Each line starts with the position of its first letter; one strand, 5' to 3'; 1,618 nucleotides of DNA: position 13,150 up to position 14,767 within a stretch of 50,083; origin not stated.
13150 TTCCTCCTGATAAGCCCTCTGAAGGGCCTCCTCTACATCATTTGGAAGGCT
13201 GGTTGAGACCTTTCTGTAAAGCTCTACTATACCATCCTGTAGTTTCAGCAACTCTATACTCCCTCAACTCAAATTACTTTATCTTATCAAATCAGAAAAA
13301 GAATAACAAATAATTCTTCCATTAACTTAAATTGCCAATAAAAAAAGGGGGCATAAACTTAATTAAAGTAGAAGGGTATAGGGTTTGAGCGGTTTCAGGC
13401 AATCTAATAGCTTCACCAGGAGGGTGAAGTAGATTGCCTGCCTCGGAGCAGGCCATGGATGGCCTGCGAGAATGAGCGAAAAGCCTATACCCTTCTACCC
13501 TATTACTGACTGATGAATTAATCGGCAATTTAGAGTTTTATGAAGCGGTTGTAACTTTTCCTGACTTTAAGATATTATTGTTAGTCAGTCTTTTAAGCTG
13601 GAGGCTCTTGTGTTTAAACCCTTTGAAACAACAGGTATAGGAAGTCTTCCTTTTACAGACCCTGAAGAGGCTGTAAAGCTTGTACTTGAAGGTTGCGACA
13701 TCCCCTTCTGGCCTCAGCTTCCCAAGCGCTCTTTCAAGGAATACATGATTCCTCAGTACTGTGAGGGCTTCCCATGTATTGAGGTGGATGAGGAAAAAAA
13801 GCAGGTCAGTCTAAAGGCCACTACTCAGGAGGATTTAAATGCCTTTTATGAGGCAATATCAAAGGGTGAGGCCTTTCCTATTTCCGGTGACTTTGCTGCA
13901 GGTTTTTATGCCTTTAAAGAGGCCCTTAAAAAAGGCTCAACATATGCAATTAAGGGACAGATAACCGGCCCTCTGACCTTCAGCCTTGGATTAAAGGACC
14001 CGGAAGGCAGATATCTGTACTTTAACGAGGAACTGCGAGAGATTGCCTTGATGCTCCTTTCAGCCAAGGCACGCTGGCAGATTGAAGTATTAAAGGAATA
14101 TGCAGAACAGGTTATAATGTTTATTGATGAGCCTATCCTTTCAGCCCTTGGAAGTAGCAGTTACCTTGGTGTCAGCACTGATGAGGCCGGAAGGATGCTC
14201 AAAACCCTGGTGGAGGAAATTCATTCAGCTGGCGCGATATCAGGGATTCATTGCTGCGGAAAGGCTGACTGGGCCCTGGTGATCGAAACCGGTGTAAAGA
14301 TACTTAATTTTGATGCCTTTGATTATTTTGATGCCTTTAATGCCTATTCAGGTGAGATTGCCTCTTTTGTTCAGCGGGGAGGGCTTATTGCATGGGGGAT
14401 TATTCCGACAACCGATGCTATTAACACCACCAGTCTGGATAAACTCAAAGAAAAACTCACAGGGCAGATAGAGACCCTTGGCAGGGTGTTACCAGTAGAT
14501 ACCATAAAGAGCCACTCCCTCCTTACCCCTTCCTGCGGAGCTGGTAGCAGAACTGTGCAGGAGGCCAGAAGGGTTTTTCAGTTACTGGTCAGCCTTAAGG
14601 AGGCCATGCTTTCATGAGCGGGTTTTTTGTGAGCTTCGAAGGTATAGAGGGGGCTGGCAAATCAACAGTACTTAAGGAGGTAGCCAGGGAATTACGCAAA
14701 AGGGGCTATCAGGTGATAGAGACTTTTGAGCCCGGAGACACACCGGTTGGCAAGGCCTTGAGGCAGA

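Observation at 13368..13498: Structured intergenic element, copy 1: long closing stem enclosing two hairpins with fixed junction sequences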

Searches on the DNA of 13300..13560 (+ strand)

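Call 9: search_rna_families(source=window, start=13300, end=13560, threshold=evalue, max_evalue=10, show_alignments=3)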
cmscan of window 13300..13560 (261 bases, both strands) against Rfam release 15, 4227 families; matches with E-value up to 10: 0.
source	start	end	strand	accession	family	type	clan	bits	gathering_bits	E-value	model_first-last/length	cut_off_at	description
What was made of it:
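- On Any curated RNA family (riboswitch, ribozyme, sRNA) in Rfam 15: At E <= 10, copy 1 gives nothing (call 9).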

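Call 28: build_rna_model(alignment_id=A2)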
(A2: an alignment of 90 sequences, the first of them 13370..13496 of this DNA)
Model R1 built from alignment A2 (90 sequences, 174 columns); structure: RNAalifold consensus.
model positions 123; base pairs 27; branch points 1; effective number of sequences 2.56; information 0.59 bits per position. Calibrated on 0.2 Mb of random sequence (short: E-values are rough).
structure used (alignment columns):
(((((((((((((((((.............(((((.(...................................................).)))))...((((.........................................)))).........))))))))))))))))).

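Call 29: search_with_rna_model(model_id=R1, source=window, max_evalue=10, show_alignments=3)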
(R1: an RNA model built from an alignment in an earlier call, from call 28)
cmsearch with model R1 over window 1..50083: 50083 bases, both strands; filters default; matches with E-value up to 10: 3.
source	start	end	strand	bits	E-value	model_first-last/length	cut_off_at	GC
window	13370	13496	+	75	5.5e-18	1-123/123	no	0.52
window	34772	34940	+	68.8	2.5e-16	1-123/123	no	0.46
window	26645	26821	-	66.8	8.6e-16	1-123/123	no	0.51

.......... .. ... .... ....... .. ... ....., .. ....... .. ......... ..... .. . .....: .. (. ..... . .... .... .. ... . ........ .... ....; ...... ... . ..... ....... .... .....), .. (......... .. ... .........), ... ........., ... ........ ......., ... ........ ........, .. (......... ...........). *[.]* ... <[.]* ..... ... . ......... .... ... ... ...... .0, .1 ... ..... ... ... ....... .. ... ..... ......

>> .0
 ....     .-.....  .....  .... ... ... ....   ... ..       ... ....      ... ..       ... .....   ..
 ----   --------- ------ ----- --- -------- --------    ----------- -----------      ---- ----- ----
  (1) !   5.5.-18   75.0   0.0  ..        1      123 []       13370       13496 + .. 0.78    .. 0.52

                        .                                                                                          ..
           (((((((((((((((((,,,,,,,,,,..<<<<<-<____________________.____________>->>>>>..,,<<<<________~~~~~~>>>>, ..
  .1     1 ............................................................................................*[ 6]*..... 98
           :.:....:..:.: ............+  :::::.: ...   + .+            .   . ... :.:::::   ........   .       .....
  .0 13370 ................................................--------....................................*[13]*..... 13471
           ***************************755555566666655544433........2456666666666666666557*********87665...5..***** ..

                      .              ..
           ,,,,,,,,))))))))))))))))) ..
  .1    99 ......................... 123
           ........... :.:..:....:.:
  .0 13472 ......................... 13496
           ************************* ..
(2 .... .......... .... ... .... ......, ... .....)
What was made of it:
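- Checked: A covariance model finds exactly three copies: 13370-13496(+), 26645-26821(-) and 34772-34940(+), with E-values of 5e-18 to 9e-16 (call 29).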

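Call 30: search_with_rna_model(model_id=R1, sources=[L001, L002, L003, L004, L005, L006, L007, L008, L009, L010, L011, L012, L013, L014, L015, L016, L017, L018, L019, L020, L021, L022, L023, L024, L025, L026, L027, L028, L029, L030, L031, L032, L033, L034, L035, L036, L037, L038, L039, L040, L041, L042, L043, L044, L045, L046, L047, L048, L049, L050, L051, L052, L053, L054, L055, L056, L057, L058, L059, L060, L061, L062, L063, L064, L065, L066, L067, L068, L069, L070, L071, L072, L073, L074, L075, L076, L077, L078, L079, L080, L081, L082, L083, L084, L085, L086, L087, L088, L089, L090, L091, L092, L093, L094, L095, L096, L097, L098, L099, L100], max_evalue=0.01)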
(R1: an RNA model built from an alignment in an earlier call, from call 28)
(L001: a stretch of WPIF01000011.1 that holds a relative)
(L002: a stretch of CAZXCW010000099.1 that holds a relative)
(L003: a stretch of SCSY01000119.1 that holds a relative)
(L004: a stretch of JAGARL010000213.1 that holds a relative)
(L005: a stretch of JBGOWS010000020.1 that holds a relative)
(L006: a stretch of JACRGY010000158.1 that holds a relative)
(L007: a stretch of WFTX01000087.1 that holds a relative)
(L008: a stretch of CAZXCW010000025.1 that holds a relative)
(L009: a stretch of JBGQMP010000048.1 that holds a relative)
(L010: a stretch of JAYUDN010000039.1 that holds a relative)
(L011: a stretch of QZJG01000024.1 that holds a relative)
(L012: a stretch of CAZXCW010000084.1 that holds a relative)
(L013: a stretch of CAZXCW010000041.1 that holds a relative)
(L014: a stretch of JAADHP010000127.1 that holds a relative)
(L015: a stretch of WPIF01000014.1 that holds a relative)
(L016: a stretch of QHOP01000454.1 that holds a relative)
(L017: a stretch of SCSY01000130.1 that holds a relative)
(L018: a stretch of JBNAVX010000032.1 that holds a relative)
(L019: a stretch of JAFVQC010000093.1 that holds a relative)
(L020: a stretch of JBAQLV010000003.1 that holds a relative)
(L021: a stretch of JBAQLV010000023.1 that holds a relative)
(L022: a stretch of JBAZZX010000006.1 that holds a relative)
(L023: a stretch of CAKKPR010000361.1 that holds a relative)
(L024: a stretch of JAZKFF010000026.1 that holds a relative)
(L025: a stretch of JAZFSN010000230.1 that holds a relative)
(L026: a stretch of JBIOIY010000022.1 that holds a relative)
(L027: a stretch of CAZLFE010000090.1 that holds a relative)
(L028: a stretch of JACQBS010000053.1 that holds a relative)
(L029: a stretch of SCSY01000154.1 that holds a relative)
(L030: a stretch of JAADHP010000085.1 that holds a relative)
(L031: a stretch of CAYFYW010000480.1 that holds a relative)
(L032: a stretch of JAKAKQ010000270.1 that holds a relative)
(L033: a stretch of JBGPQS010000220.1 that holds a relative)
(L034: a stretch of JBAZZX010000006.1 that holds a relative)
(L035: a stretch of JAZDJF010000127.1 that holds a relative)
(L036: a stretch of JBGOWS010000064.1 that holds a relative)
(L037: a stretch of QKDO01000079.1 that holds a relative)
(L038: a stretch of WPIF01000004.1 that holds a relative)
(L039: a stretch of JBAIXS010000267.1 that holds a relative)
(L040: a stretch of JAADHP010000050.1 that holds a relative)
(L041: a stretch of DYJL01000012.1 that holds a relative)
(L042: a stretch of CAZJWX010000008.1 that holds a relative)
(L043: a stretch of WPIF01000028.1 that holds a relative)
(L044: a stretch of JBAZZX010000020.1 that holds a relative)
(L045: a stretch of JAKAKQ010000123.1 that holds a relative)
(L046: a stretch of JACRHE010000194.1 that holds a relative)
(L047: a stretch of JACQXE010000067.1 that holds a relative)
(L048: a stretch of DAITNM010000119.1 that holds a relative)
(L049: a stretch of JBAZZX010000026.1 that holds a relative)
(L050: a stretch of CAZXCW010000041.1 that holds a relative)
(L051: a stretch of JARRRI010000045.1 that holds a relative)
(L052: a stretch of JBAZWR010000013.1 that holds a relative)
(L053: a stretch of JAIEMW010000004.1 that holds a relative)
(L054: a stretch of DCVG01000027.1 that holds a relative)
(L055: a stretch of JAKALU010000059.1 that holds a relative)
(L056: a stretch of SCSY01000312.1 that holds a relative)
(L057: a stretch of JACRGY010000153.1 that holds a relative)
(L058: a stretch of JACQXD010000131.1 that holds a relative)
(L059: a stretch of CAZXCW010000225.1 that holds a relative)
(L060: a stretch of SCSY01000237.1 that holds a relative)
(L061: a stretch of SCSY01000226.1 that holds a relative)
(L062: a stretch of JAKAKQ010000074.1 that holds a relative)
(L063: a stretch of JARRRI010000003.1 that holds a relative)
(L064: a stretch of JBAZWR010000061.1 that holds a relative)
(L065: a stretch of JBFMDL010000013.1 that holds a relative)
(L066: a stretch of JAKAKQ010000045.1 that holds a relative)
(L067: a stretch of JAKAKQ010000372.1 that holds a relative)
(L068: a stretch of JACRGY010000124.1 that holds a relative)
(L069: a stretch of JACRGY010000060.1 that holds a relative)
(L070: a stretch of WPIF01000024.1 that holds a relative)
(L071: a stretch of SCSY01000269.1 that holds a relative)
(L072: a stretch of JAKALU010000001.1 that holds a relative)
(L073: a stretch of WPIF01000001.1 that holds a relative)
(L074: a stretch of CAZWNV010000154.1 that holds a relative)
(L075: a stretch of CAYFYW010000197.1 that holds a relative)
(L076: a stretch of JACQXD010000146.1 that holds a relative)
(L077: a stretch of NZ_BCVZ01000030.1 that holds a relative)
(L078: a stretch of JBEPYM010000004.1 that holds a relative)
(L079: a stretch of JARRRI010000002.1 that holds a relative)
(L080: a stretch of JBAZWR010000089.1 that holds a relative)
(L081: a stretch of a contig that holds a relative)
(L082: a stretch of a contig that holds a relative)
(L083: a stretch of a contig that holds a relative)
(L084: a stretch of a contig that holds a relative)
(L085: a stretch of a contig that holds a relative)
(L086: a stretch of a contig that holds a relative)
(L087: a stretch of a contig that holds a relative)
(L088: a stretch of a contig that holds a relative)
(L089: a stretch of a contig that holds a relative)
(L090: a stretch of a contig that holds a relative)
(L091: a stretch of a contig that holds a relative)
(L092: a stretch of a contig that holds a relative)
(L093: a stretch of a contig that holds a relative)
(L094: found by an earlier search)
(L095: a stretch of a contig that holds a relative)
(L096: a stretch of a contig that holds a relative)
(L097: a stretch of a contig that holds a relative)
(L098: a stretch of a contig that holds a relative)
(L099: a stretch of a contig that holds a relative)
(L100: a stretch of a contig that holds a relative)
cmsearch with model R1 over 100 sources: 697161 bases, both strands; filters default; matches with E-value up to 0.01: 109.
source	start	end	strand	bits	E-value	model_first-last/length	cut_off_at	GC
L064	3161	3282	-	128.6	3.3e-31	1-123/123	no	0.42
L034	188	309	-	127.4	7.1e-31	1-123/123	no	0.41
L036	3498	3622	+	126.8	9.9e-31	1-123/123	no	0.45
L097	965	1093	+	126.1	1.5e-30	1-123/123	no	0.44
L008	1611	1739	-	125.7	2e-30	1-123/123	no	0.48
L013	2093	2220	+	124.6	3.9e-30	1-123/123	no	0.41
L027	868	989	-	124.3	4.8e-30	1-123/123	no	0.41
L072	5605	5727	+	123.9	5.9e-30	1-123/123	no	0.42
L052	2877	2998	-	123.7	6.6e-30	1-123/123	no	0.42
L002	7515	7643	+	122.6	1.3e-29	1-123/123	no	0.45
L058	5725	5845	-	122.4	1.5e-29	1-123/123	no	0.44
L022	3993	4115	+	121.5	2.6e-29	1-123/123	no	0.42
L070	6895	7011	+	120.9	3.7e-29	1-123/123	no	0.37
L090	3870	3992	+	120.8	4e-29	1-123/123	no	0.39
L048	2837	2960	-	119.5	9e-29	1-123/123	no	0.44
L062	3195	3311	-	119.1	1.1e-28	1-123/123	no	0.39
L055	6384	6509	-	118.7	1.5e-28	1-123/123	no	0.39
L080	2946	3067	+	118.3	2e-28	1-123/123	no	0.43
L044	587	708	-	117.9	2.5e-28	1-123/123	no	0.45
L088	2497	2620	+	117.6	2.9e-28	1-123/123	no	0.41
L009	7560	7681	-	117.6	3e-28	1-123/123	no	0.38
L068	4475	4604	+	117.5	3.1e-28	1-123/123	no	0.41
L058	6961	7085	-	116.6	5.4e-28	1-123/123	no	0.42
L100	4751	4879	-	116.4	6.1e-28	1-123/123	no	0.47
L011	6235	6362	-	116.3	6.6e-28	1-123/123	no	0.41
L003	2756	2885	+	115.8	8.9e-28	1-123/123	no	0.42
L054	845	968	+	115.8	9e-28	1-123/123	no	0.44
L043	2468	2596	-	115.7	9.5e-28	1-123/123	no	0.47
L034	7590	7711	-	115.7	9.6e-28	1-123/123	no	0.47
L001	6649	6774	+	115.6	9.9e-28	1-123/123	no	0.41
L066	2468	2593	+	115.4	1.2e-27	1-123/123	no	0.4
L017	1603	1722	-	115.2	1.3e-27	1-123/123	no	0.4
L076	1551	1677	-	115.2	1.3e-27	1-123/123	no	0.42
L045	6370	6498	-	114.5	2e-27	1-123/123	no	0.43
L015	91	213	+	114.4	2.1e-27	1-123/123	no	0.38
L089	2056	2177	-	114.2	2.4e-27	1-123/123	no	0.36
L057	7324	7442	-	114.1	2.5e-27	1-123/123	no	0.44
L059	164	290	+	114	2.7e-27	1-123/123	no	0.5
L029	3838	3954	+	113.9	2.8e-27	1-123/123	no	0.36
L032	5583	5708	+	113.2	4.3e-27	1-123/123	no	0.39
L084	3946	4071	+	113.1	4.6e-27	1-123/123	no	0.4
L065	2607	2732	-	113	5.1e-27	1-123/123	no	0.46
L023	4823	4955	+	112.4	7.1e-27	1-123/123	no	0.43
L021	4834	4959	+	112.4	7.1e-27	1-123/123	no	0.4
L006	1636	1765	-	111.3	1.4e-26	1-123/123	no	0.45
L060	24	148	-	111.1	1.6e-26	1-123/123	no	0.39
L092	7789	7909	-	111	1.7e-26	1-123/123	no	0.44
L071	3806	3932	-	110.9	1.8e-26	1-123/123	no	0.42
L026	5110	5225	-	110.7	2.1e-26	1-123/123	no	0.47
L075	782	919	-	110.7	2.1e-26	1-123/123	no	0.43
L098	3817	3942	+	110.3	2.6e-26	1-123/123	no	0.37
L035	4133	4262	-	109.8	3.6e-26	1-123/123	no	0.41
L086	59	182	-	109.7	3.8e-26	1-123/123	no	0.45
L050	3182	3305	+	109.7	3.8e-26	1-123/123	no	0.41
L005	4776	4908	+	109.5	4.2e-26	1-123/123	no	0.46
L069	7550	7671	-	109.5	4.4e-26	1-123/123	no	0.47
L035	21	152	-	109.4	4.6e-26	1-123/123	no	0.42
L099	1023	1148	-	109.1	5.4e-26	1-123/123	no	0.42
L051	1338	1463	-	109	5.8e-26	1-123/123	no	0.44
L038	1249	1372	+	108.8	6.6e-26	1-123/123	no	0.44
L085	3247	3366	+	108.6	7.3e-26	1-123/123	no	0.47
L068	2810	2941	+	108.1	1e-25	1-123/123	no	0.46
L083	2662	2783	-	107.8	1.2e-25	1-123/123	no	0.41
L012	5651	5775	-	107.1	1.9e-25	1-123/123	no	0.41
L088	5033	5157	-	106.8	2.3e-25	1-123/123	no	0.39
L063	2687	2812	+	105.3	5.6e-25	1-123/123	no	0.44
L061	5509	5638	-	103.9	1.4e-24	1-123/123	no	0.41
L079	5102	5221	-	103.9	1.4e-24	1-123/123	no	0.44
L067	6987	7108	+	103.7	1.6e-24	1-123/123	no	0.39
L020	1152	1281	-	102.6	3.1e-24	1-123/123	no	0.47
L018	6046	6190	-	102.2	3.8e-24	1-123/123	no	0.4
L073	753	857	+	101.7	5.3e-24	1-123/123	no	0.46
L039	3814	3940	-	101.1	7.8e-24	1-123/123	no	0.46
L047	3478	3622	+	99.7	1.8e-23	1-123/123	no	0.41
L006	2557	2682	-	99.6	1.9e-23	1-123/123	no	0.49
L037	2763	2884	+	99.3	2.4e-23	1-123/123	no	0.44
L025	2257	2409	-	99.2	2.4e-23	1-123/123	no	0.44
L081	5047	5160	-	97.3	8.2e-23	1-123/123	no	0.41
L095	275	423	-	97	9.8e-23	1-123/123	no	0.52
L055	4044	4186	+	96.8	1.1e-22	1-123/123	no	0.45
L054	2133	2251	-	94.1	5.7e-22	1-123/123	no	0.42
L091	886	1008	+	93.4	8.9e-22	1-123/123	no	0.45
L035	1766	1886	-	91.6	2.7e-21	1-123/123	no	0.4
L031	1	132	+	91.6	2.7e-21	7-123/123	5'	0.39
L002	6264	6408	+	89.5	9.9e-21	1-123/123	no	0.5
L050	2954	3067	-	87.7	3e-20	1-123/123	no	0.39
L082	3894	4017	+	85.3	1.3e-19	1-123/123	no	0.6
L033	98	223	-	85.3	1.3e-19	1-123/123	no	0.48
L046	1687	1808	-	83.4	4.2e-19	1-123/123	no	0.52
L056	3306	3409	+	83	5.3e-19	1-123/123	no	0.5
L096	693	824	-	81.7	1.2e-18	1-123/123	no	0.42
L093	14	138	+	79.8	3.8e-18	1-123/123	no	0.5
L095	4203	4319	-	75.2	6.6e-17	1-123/123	no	0.5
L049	9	118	-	72.2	4.1e-16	1-123/123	no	0.45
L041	5195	5318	-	71.1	8.1e-16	1-123/123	no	0.48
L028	2205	2331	-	71.1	8.5e-16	1-123/123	no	0.53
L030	202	328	+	66.9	1.1e-14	1-123/123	no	0.51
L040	261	429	-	66.8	1.2e-14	1-123/123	no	0.51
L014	880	1005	+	65.4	2.7e-14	1-123/123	no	0.45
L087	6675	6816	-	64.2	5.9e-14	1-123/123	no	0.54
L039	7576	7699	-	54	3.1e-11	1-123/123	no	0.55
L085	3060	3168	-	47.2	2e-09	1-123/123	no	0.53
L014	158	281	+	36.4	1.6e-06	1-123/123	no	0.48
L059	3740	3877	-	34.3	6e-06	37-123/123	5'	0.41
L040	7229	7352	-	34.1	6.5e-06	1-123/123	no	0.47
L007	1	109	-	25.3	0.0015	1-115/123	3'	0.53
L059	1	55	-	24.3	0.0028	1-78/123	3'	0.45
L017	1196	1265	-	23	0.0062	1-123/123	no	0.39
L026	5110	5225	+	22.4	0.0093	1-123/123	no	0.47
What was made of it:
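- On MITE derived from / mobilised by an IS1380-family insertion sequence: There are 3 copies in 50 kb and 106 copies in 0.75 Mb of loci (calls 29, 30).
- The covariance model found 106 copies, often 2-3 per 8 kb (calls 29, 30).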

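Call 77: search_with_rna_model(model_id=R1, sources=[L117, L118, L119, L120, L121, L122, L123, L124, L125, L126, L127, L128, L129, L130, L131, L132, L133, L134, L135, L136, L137, L138, L139, L140, L141, L142, L143, L144, L145, L146, L147, L148, L149, L150, L151, L152, L153, L154, L155, L156, L157, L158, L159, L160, L161, L162, L163, L164, L165, L166, L167, L168, L169, L170, L171, L172, L173, L174, L175, L176, L177, L178, L179, L180, L181, L182, L183, L184, L185, L186, L187, L188, L189, L190, L191, L192, L193, L194, L195, L196], max_evalue=0.001)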
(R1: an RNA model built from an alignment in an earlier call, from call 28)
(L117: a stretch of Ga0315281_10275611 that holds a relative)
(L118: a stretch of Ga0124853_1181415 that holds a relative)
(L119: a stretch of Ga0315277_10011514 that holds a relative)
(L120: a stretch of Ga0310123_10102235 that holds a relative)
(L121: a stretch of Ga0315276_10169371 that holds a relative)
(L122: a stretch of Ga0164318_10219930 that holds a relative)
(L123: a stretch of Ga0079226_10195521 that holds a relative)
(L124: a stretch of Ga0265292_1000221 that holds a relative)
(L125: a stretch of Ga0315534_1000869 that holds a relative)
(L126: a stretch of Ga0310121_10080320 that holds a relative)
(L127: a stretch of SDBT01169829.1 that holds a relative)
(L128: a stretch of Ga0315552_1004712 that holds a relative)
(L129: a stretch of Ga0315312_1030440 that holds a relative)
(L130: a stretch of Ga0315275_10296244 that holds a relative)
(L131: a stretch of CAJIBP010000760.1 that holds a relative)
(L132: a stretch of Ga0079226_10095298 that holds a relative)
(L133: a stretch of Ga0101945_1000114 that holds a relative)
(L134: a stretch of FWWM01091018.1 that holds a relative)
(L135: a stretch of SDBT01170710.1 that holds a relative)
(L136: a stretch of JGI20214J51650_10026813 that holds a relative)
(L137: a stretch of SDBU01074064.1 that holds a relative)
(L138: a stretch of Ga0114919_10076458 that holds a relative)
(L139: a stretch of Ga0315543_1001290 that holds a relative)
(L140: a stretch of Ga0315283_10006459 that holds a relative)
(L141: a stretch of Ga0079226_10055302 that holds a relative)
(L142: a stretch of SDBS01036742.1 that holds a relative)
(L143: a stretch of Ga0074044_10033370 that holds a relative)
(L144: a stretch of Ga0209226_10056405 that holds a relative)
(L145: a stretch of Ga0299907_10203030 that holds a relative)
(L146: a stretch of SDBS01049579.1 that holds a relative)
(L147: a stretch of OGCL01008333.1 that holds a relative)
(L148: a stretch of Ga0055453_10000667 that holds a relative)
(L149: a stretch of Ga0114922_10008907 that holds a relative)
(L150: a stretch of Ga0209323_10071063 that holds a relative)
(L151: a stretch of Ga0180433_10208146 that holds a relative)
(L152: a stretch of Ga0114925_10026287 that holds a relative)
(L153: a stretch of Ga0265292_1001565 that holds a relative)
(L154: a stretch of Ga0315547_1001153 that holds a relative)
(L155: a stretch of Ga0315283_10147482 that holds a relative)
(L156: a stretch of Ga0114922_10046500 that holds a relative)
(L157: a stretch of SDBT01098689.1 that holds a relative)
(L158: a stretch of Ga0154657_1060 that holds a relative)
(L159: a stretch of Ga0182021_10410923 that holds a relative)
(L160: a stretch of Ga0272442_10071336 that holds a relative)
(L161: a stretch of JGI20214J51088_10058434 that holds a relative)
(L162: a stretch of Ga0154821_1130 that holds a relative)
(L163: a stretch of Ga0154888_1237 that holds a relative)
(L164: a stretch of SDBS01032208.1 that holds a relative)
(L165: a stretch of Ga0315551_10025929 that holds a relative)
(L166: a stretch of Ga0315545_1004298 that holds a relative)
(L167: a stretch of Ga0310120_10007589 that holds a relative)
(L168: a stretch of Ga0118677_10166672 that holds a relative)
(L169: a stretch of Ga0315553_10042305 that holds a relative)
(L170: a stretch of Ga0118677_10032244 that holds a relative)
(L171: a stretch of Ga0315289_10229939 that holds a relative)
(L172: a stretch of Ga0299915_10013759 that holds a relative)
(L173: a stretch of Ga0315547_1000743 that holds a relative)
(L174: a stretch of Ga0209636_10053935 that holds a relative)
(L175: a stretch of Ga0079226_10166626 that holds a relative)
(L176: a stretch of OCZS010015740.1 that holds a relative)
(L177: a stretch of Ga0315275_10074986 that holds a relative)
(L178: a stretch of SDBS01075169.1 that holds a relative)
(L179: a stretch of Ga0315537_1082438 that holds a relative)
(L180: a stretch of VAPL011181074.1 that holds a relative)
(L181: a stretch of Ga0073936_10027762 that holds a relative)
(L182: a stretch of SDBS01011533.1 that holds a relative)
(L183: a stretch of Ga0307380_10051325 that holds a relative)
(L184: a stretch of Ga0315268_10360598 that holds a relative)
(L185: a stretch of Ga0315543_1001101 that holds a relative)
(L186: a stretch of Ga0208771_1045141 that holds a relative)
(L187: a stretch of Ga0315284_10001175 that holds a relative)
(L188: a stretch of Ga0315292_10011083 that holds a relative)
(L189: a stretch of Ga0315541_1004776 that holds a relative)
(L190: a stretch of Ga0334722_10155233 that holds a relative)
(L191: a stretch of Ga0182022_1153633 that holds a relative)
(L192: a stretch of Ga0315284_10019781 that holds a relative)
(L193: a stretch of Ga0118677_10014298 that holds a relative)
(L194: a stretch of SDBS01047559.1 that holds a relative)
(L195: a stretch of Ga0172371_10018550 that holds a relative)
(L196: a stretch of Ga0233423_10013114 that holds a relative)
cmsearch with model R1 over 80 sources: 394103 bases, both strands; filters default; matches with E-value up to 0.001: 8.
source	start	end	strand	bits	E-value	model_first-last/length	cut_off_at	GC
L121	956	1077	-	117.7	1.5e-28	1-123/123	no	0.46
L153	8363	8484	-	115.6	5.7e-28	1-123/123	no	0.45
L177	1194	1323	-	111.8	5.7e-27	1-123/123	no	0.42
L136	3413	3534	+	110.3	1.5e-26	1-123/123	no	0.41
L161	1082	1202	-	100.7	5.7e-24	1-123/123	no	0.47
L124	525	675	+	87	2.6e-20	1-123/123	no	0.48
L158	4319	4464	+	73.6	1e-16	1-123/123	no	0.54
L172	3571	3656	+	63.1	6.4e-14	1-123/123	no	0.55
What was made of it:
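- Closest known: IS1380-family insertion sequences. Different: There is no transposase, and the interior is unrelated to the insertion sequence (no model hit in L138; call 77).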

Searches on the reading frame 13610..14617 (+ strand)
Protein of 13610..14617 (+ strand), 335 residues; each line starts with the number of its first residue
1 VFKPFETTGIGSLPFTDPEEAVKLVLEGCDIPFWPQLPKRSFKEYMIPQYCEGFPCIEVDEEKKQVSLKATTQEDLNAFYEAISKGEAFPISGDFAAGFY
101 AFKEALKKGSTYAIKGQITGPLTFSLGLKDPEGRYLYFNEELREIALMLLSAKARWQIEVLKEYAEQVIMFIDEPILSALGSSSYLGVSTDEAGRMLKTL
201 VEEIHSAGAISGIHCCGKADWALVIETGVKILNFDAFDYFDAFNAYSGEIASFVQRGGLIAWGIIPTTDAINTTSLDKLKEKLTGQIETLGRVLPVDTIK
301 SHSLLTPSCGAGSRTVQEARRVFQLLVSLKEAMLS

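Call 14: search_protein_families(library=pfam, proteins=[window:13610-14617:+])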
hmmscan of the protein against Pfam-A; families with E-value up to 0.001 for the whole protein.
window:13610-14617:+ (335 aa): 0 families

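Call 45: find_encoding_contigs(protein=window:13610-14617:+, flank=3000, max_places=8)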
Protein window:13610-14617:+ (335 aa): no gene with exactly this product is on record in the collection.
